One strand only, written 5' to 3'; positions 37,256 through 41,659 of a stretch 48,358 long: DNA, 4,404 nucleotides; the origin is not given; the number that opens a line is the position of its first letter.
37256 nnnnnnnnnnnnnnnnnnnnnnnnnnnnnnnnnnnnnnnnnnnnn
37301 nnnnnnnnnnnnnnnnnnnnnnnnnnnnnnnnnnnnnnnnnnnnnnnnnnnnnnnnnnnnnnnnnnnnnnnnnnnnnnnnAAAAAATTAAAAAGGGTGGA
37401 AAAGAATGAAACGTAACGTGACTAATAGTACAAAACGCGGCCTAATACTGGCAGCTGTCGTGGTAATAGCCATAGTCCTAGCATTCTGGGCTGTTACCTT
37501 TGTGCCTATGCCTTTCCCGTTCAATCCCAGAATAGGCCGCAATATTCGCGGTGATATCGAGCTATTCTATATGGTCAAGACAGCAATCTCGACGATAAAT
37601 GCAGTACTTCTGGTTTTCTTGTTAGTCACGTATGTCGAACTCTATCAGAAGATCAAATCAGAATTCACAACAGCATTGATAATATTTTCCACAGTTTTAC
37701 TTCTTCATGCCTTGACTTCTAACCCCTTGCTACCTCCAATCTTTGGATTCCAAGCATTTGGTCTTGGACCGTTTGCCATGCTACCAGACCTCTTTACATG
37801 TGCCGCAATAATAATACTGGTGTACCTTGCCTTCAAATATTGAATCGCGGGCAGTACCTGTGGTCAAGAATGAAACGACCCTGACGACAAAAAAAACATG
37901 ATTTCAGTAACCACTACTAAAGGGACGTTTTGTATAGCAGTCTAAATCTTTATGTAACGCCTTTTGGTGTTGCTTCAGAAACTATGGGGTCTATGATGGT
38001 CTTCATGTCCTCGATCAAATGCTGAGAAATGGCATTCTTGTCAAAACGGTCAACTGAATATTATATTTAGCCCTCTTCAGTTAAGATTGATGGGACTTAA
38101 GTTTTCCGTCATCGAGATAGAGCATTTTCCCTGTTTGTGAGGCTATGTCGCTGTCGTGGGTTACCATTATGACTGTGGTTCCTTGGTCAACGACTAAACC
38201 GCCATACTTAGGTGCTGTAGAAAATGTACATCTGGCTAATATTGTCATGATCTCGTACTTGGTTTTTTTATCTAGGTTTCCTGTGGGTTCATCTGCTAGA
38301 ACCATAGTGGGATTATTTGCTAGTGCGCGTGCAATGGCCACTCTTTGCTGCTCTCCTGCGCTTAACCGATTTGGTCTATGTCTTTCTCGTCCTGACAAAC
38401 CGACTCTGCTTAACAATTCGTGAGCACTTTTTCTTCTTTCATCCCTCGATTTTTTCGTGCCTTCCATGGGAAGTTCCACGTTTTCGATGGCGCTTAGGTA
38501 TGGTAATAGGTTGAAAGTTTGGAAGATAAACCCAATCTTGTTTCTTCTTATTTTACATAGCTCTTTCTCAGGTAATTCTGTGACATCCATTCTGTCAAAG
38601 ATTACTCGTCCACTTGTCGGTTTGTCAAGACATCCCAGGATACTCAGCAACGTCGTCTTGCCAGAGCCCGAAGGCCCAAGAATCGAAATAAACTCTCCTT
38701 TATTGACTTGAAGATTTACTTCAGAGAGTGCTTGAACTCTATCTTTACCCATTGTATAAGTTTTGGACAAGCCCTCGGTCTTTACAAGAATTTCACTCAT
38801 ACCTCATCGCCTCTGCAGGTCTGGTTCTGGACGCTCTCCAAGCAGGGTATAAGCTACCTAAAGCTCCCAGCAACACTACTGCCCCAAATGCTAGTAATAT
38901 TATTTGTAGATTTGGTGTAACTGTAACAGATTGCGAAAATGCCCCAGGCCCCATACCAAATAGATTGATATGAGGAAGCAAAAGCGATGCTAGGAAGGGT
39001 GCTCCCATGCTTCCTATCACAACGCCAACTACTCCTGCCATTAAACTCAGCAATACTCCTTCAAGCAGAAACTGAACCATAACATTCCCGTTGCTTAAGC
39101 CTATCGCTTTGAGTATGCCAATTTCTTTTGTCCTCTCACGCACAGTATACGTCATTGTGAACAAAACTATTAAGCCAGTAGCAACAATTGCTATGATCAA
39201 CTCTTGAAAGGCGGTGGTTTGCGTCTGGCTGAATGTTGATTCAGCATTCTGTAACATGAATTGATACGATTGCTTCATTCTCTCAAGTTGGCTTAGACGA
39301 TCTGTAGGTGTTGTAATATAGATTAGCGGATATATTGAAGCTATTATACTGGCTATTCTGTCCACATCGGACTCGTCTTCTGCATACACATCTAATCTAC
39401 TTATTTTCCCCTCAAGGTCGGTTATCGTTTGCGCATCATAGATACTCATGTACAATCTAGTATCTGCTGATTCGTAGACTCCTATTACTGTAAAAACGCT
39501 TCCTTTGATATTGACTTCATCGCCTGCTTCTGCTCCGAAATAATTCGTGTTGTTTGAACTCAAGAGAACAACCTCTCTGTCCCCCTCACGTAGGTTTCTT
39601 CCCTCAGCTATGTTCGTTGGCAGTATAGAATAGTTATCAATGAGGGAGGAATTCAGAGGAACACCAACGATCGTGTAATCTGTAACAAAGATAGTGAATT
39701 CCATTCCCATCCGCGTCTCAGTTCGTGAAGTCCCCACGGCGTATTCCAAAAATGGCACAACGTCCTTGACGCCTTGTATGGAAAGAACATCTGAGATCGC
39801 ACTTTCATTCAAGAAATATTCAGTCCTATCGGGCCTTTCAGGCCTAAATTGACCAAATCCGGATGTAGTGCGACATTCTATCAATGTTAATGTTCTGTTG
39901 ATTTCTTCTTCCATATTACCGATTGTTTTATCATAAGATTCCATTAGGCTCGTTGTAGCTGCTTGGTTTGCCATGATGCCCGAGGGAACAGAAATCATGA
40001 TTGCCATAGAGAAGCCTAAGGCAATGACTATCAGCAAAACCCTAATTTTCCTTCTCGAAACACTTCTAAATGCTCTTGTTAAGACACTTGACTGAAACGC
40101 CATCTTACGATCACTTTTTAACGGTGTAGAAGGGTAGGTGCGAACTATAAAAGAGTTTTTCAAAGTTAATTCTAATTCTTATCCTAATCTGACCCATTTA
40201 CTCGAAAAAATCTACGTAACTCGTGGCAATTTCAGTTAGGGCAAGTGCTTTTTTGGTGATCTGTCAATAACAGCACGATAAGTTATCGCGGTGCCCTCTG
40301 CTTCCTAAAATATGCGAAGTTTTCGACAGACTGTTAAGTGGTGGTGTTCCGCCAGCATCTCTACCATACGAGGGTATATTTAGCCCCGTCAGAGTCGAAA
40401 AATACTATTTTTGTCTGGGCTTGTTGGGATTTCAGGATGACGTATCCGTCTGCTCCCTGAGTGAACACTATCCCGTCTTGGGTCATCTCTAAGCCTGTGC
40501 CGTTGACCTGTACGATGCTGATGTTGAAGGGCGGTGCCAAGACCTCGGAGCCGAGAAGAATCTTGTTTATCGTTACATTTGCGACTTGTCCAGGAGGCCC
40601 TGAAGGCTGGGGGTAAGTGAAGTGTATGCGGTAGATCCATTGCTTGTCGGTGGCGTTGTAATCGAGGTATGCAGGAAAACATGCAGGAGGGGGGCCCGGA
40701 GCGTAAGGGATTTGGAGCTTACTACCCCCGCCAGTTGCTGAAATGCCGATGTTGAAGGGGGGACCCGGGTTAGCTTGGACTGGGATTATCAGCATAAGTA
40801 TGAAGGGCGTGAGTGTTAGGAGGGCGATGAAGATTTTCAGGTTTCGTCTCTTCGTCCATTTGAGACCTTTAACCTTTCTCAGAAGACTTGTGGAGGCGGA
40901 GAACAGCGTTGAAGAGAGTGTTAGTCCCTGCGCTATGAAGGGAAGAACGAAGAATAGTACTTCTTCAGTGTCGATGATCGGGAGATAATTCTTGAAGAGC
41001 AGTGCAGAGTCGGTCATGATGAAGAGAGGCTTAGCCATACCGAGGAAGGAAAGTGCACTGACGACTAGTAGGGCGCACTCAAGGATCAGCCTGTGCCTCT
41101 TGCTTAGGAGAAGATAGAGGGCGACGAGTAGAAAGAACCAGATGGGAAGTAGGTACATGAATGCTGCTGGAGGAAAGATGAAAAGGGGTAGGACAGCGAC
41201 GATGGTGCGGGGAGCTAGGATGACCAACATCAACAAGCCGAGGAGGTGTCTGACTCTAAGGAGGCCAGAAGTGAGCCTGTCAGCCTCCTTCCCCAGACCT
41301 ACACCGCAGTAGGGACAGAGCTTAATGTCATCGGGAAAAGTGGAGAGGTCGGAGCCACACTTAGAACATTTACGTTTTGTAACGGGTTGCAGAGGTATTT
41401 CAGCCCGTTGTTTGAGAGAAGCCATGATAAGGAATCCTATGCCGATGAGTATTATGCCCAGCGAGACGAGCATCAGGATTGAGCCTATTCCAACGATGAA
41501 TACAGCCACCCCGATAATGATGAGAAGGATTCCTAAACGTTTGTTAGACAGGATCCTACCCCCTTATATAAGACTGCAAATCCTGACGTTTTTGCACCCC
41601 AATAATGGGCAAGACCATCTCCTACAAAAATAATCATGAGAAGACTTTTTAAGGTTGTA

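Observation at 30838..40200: Three copies of a ~67-bp TATA-plus-dyad cassette link htrA and two MacB-type ABC operons into one putative envelope regulon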

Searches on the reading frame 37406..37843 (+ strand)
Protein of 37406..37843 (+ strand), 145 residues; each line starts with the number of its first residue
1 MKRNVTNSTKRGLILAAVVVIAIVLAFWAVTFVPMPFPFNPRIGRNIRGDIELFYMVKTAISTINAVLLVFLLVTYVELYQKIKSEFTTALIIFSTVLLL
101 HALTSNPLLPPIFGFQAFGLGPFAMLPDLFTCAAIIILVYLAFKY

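Call 10: search_protein_families(library=pfam, proteins=[window:37406-37843:+], max_evalue=0.01)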
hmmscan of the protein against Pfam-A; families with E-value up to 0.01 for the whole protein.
window:37406-37843:+ (145 aa): 0 families

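Call 30: search_protein_families(library=pfam, proteins=[window:37406-37843:+], max_evalue=0.05)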
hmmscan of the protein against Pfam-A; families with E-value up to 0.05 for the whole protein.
window:37406-37843:+ (145 aa): 1 family
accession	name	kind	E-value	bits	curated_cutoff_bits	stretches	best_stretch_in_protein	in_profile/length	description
PF24661.1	DUF7649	-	0.046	14.2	27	1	63-108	25-70/85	Domain of unknown function (DUF7649)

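Call 56: search_protein_families(library=ncbifam, proteins=[window:37406-37843:+], max_evalue=0.001)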
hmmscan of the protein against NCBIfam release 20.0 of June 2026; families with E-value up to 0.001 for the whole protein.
window:37406-37843:+ (145 aa): 0 families

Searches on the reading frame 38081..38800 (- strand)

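Call 10: search_protein_families(library=pfam, proteins=[window:38081-38800:-], max_evalue=0.01)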
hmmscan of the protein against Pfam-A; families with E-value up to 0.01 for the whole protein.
window:38081-38800:- (239 aa): 5 families
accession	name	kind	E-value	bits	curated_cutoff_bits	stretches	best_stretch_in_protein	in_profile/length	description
PF00005.33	ABC_tran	-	3.1e-34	119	25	1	25-173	1-136/137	ABC transporter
PF13304.12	AAA_21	-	1.8e-05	25.4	27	0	39-59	3-26/304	AAA domain, putative AbiEii toxin, Type IV TA system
PF25199.1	nSTAND_NTPase5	-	0.0014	18.9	34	1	30-84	36-93/145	Novel STAND NTPase 5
PF13555.12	AAA_29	-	0.0054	16.9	27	1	30-52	17-39/61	P-loop containing region of AAA domain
PF13191.12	AAA_16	-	0.0055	17.7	32.6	0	31-61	18-51/167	AAA ATPase domain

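Call 56: search_protein_families(library=ncbifam, proteins=[window:38081-38800:-], max_evalue=0.001)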
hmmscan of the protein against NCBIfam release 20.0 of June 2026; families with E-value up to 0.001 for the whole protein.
window:38081-38800:- (239 aa): 189 families (the best 25 are shown)
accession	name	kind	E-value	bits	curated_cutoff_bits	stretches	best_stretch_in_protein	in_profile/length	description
TIGR02211.1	LolD_lipo_ex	equivalog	4.2e-66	222.6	307.75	1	5-235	1-220/221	lipoprotein-releasing ABC transporter ATP-binding protein LolD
NF007826.0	PRK10535.1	equivalog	1.4e-64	218.5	966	1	5-235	4-222/648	macrolide ABC transporter ATP-binding protein/permease MacB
NF008639.0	PRK11629.1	equivalog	4e-63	212.9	360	1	1-237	2-227/234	lipoprotein-releasing ABC transporter ATP-binding protein LolD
TIGR02982.1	heterocyst_DevA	subfamily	2.1e-60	204.1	295.8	1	6-235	2-220/220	ABC exporter ATP-binding subunit, DevA family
NF038007.1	ABC_ATP_DarD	equivalog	2.3e-60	203.8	375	1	9-234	5-218/218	darobactin export ABC transporter ATP-binding protein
TIGR02673.1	FtsE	equivalog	1.4e-59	201.4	264.85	1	8-232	4-213/214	cell division ATP-binding protein FtsE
TIGR03608.1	L_ocin_972_ABC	subfamily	1.4e-56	191.2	254.85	1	22-228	11-205/206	putative bacteriocin export ABC transporter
NF007879.0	PRK10584.1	equivalog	2.3e-56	191.1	336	1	4-236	5-226/228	putative ABC transporter ATP-binding protein YbbA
NF007027.0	PRK09493.1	equivalog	2.6e-49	167.7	379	1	21-235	13-215/240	glutamine ABC transporter ATP-binding protein GlnQ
TIGR02315.1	ABC_phnC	equivalog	5.7e-49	166.7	266.1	1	6-222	2-211/243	phosphonate ABC transporter ATP-binding protein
TIGR02314.1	ABC_MetN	equivalog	1.6e-48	165.5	499.7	1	6-191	2-186/343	methionine ABC transporter ATP-binding protein MetN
NF040933.2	ABC_arch_GlcV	equivalog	7e-48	163.3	450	1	6-235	3-221/357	glucose ABC transporter ATP-binding protein GlcV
TIGR03265.1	PhnT2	equivalog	7e-47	160.3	457.7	1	20-220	15-198/353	putative 2-aminoethylphosphonate ABC transporter ATP-binding protein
TIGR01186.1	proV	subfamily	4.2e-46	157.7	326.6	1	23-224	7-197/363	betaine/proline/choline family ABC transporter ATP-binding protein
NF008428.0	PRK11264.1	equivalog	1.9e-45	155.1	406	1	22-234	16-222/250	L-cystine ABC transporter ATP-binding protein TcyN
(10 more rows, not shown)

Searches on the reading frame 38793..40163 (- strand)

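Call 10: search_protein_families(library=pfam, proteins=[window:38793-40163:-], max_evalue=0.01)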
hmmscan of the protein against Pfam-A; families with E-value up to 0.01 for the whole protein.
window:38793-40163:- (456 aa): 2 families
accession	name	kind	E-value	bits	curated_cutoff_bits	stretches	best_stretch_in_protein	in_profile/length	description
PF02687.27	FtsX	-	3.6e-18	66.2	25.5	1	323-447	5-118/120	FtsX-like permease C-terminal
PF12704.14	MacB_PCD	-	4e-11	44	27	1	71-274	19-204/207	MacB-like periplasmic core domain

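Call 56: search_protein_families(library=ncbifam, proteins=[window:38793-40103:-], max_evalue=0.001)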
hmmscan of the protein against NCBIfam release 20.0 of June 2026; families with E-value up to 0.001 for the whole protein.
window:38793-40103:- (436 aa): 9 families
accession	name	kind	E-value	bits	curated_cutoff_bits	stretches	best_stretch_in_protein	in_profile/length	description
TIGR02212.1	lolCE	equivalog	5.8e-21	74.9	362.45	1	160-436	146-411/411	lipoprotein-releasing ABC transporter permease subunit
TIGR03434.1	ADOP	subfamily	3.3e-16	58.6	622.3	1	160-434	121-400/803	ADOP family duplicated permease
NF008076.0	PRK10814.1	exception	6.2e-15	55.1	473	1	301-436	272-399/399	lipoprotein-releasing ABC transporter permease subunit LolC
NF007826.0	PRK10535.1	equivalog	4.4e-13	48.4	966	1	282-433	509-645/648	macrolide ABC transporter ATP-binding protein/permease MacB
NF008357.0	PRK11146.1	exception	2.2e-11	43.2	439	1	160-432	149-410/414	lipoprotein-releasing ABC transporter permease subunit LolE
TIGR02213.1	lolE_release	exception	9.8e-10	37.8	540.35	1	160-432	146-407/411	lipoprotein-releasing ABC transporter permease subunit LolE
NF038347.1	FtsX_Gpos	exception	2.3e-07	30.5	225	1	294-419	167-289/296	permease-like cell division protein FtsX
TIGR00439.2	FtsX_Gneg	equivalog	1.4e-06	27.7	255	1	299-420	171-286/292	permease-like cell division protein FtsX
NF038346.1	FtsX_actino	exception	1.9e-06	27.5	250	1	289-379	174-264/308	permease-like cell division protein FtsX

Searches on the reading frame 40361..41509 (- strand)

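Call 30: search_protein_families(library=pfam, proteins=[window:40361-41509:-], max_evalue=0.05)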
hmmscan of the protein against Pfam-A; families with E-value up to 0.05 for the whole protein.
window:40361-41509:- (382 aa): 2 families
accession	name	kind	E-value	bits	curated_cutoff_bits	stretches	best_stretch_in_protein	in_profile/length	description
PF13248.11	Zn_ribbon_3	-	0.022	14.7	27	0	46-71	3-25/26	zinc-ribbon domain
PF12773.13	DZR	-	0.042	14.5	27.3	0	45-69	24-45/45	Double zinc ribbon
